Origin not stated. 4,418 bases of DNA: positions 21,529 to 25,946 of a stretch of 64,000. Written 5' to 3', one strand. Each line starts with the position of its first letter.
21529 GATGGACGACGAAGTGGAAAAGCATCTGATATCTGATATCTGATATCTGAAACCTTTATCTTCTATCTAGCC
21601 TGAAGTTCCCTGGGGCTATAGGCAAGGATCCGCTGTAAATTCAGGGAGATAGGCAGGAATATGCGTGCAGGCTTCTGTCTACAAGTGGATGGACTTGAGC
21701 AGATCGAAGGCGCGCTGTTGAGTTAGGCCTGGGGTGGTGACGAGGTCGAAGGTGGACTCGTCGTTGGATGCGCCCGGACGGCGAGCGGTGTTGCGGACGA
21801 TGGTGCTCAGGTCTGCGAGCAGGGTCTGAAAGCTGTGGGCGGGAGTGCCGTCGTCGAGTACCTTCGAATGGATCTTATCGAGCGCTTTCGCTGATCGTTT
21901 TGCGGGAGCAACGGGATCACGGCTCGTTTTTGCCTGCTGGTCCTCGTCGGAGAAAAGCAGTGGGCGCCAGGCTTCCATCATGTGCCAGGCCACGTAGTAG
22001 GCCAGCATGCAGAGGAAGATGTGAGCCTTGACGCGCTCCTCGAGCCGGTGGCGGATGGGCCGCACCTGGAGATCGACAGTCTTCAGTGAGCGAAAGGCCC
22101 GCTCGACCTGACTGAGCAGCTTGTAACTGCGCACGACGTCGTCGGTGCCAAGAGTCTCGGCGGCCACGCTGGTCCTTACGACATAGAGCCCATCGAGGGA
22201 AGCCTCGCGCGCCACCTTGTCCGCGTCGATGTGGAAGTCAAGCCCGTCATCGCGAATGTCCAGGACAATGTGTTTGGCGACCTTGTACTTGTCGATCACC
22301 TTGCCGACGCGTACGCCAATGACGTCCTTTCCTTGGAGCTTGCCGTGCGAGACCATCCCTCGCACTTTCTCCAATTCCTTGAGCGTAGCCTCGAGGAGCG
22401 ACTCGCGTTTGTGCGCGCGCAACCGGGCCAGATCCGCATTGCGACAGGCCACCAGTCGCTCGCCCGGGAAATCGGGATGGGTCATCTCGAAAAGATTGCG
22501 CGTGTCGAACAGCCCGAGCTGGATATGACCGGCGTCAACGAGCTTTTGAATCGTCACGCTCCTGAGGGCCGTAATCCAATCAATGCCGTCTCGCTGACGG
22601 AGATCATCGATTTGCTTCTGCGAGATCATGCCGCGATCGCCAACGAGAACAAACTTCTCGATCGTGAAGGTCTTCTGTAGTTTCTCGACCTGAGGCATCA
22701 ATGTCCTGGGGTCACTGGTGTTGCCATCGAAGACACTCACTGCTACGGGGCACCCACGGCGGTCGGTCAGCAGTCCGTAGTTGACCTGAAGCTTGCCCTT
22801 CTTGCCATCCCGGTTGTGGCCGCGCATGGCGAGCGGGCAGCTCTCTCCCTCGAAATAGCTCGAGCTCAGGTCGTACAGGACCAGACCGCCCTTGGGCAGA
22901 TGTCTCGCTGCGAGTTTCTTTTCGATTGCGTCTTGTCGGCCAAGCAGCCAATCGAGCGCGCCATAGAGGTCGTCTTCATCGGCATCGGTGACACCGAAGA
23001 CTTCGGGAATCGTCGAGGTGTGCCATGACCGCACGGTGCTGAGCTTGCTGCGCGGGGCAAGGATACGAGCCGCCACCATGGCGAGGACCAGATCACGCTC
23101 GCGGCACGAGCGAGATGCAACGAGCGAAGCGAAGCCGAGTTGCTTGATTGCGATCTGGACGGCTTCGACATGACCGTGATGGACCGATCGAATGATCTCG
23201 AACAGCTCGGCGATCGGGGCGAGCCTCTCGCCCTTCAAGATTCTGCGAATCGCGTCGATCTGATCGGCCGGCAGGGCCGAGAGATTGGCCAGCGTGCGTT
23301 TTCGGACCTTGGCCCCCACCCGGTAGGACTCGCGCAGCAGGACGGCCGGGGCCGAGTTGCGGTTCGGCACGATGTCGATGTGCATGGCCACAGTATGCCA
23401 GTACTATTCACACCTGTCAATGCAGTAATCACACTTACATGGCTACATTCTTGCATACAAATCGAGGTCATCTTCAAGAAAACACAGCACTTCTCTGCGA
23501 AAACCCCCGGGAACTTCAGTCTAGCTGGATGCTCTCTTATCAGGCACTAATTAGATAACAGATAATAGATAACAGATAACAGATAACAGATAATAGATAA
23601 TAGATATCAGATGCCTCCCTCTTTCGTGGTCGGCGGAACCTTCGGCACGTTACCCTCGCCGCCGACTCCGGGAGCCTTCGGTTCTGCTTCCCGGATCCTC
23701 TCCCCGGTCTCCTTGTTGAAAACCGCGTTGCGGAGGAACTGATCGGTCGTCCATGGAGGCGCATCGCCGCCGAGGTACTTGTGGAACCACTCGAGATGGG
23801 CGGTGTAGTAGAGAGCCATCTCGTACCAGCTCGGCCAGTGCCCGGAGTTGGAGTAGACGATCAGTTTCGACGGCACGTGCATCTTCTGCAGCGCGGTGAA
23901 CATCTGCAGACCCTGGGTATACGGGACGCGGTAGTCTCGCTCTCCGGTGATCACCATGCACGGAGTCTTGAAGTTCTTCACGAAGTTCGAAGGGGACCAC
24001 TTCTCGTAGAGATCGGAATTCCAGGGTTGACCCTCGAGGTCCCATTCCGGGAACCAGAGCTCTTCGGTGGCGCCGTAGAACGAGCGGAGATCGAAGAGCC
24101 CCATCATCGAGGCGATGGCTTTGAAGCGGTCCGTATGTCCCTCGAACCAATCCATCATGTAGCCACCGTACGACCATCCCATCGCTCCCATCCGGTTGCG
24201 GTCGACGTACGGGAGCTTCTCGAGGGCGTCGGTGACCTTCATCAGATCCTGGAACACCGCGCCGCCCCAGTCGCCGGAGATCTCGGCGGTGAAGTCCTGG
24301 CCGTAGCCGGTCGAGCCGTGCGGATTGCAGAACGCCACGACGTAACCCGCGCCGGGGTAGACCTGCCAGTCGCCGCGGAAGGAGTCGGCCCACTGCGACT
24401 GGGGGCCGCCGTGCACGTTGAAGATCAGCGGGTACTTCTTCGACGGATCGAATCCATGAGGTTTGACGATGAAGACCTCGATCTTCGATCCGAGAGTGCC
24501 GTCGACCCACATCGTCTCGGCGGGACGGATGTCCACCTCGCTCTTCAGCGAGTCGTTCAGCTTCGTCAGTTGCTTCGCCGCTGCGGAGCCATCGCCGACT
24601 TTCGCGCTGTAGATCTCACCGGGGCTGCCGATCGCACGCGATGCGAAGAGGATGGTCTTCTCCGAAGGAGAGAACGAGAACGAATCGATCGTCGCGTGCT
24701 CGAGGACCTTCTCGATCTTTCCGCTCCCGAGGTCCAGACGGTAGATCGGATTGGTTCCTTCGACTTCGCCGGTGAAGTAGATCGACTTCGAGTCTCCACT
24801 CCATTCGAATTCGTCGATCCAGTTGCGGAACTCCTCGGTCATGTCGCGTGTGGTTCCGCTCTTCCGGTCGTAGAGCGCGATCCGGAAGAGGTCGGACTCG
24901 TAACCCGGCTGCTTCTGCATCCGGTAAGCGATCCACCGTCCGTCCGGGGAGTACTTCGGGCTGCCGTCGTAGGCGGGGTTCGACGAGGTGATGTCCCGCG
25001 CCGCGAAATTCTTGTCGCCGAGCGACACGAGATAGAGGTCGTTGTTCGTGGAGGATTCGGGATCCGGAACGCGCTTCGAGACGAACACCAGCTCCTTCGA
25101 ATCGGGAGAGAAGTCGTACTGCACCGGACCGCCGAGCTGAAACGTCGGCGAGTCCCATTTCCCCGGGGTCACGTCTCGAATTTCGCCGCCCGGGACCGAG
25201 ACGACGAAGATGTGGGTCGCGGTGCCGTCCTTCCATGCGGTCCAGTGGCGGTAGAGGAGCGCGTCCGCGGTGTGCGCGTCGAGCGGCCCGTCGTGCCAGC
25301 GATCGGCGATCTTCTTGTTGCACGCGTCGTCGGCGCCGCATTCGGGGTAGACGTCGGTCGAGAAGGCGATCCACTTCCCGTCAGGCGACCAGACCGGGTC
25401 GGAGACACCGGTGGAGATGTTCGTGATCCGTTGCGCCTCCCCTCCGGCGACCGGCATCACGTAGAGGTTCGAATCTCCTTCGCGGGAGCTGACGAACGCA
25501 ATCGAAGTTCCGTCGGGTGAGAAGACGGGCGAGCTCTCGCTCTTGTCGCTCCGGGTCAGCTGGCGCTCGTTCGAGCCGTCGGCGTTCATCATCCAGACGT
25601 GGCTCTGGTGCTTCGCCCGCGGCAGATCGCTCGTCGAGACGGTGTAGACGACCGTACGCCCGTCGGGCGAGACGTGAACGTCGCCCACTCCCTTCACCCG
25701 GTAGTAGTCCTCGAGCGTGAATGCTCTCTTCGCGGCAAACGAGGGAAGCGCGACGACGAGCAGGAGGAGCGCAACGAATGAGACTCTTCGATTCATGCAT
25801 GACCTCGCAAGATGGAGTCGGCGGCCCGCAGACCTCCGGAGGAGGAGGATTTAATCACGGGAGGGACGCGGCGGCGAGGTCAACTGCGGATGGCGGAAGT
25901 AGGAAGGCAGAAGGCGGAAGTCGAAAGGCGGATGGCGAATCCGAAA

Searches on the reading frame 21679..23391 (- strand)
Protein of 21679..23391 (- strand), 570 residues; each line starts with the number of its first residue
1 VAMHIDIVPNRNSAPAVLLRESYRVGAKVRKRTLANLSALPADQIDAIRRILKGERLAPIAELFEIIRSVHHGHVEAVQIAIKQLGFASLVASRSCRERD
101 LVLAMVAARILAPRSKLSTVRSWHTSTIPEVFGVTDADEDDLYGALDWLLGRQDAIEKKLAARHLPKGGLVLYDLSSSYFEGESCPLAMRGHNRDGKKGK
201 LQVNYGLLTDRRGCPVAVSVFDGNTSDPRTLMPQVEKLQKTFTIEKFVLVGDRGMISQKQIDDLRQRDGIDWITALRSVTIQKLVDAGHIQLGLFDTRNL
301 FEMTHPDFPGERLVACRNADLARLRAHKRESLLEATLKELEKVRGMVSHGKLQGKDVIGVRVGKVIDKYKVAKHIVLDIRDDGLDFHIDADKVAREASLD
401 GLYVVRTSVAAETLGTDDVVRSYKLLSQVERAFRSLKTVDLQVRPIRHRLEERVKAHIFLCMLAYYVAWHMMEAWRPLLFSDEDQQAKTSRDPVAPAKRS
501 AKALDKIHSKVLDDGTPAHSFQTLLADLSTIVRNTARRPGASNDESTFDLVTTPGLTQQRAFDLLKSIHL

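Call 77: search_protein_families(library=pfam, proteins=[window:21679-23391:-], max_evalue=0.001)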
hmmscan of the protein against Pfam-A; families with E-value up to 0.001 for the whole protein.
window:21679-23391:- (570 aa): 1 family
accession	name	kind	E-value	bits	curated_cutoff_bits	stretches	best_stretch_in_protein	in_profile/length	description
PF01609.27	DDE_Tnp_1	-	1.7e-16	61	23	1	193-465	26-198/200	Transposase DDE domain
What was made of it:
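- On REP / BIME: That scan found one IS4-type DDE transposase at 21679-23391 and no Y1_Tnp (call 77).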

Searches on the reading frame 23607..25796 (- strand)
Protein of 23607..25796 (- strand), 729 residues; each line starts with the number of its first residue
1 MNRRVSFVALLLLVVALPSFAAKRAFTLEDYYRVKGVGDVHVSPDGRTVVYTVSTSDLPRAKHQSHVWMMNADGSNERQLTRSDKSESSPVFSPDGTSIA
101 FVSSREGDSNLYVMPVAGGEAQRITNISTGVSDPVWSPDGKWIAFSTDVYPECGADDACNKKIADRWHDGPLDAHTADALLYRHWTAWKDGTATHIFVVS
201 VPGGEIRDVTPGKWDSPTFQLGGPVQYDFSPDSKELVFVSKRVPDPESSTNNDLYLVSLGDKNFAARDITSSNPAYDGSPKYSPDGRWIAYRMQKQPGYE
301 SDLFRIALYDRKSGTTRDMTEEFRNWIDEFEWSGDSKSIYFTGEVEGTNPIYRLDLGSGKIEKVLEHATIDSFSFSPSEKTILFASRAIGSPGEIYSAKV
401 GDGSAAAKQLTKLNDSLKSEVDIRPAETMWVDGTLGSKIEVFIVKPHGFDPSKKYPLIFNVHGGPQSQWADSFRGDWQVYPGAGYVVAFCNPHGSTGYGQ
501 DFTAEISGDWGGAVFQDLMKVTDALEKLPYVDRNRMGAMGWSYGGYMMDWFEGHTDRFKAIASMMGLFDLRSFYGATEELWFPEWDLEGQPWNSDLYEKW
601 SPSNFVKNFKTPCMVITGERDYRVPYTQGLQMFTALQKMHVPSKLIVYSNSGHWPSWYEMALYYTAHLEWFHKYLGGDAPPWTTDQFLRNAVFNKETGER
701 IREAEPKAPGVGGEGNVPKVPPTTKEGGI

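Call 77: search_protein_families(library=pfam, proteins=[window:23607-25796:-], max_evalue=0.001)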
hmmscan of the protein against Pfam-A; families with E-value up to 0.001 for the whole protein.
window:23607-25796:- (729 aa): 9 families
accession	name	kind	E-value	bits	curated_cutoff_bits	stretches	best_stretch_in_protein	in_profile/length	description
PF00326.27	Peptidase_S9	-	3.9e-55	187.1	22.6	1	473-677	3-212/213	Prolyl oligopeptidase family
PF07676.18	PD40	-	1.3e-29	101.9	20.9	2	78-113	2-38/38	WD40-like Beta Propeller Repeat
PF00930.27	DPPIV_N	-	5.7e-17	61.9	22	1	43-132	1-91/354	Dipeptidyl peptidase IV (DPP IV) N-terminal region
PF20434.5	BD-FAE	-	1.8e-07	31.3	26.8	1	556-635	131-214/215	BD-FAE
PF25174.1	Beta-prop_THOC3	-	1e-06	28.4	305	0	281-386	95-190/272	THOC3 beta-propeller domain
PF01738.24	DLH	-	5.9e-06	26.4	21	1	513-653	76-186/217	Dienelactone hydrolase family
PF14583.12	Pectate_lyase22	-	6.1e-06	25.6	30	1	59-116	210-269/386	Oligogalacturonate lyase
PF05448.18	AXE1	-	4.4e-05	22.8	21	0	432-548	62-190/321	Acetyl xylan esterase (AXE1)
PF02897.21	Peptidase_S9_N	-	0.00028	20.2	24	0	281-411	130-269/414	Prolyl oligopeptidase, N-terminal beta-propeller domain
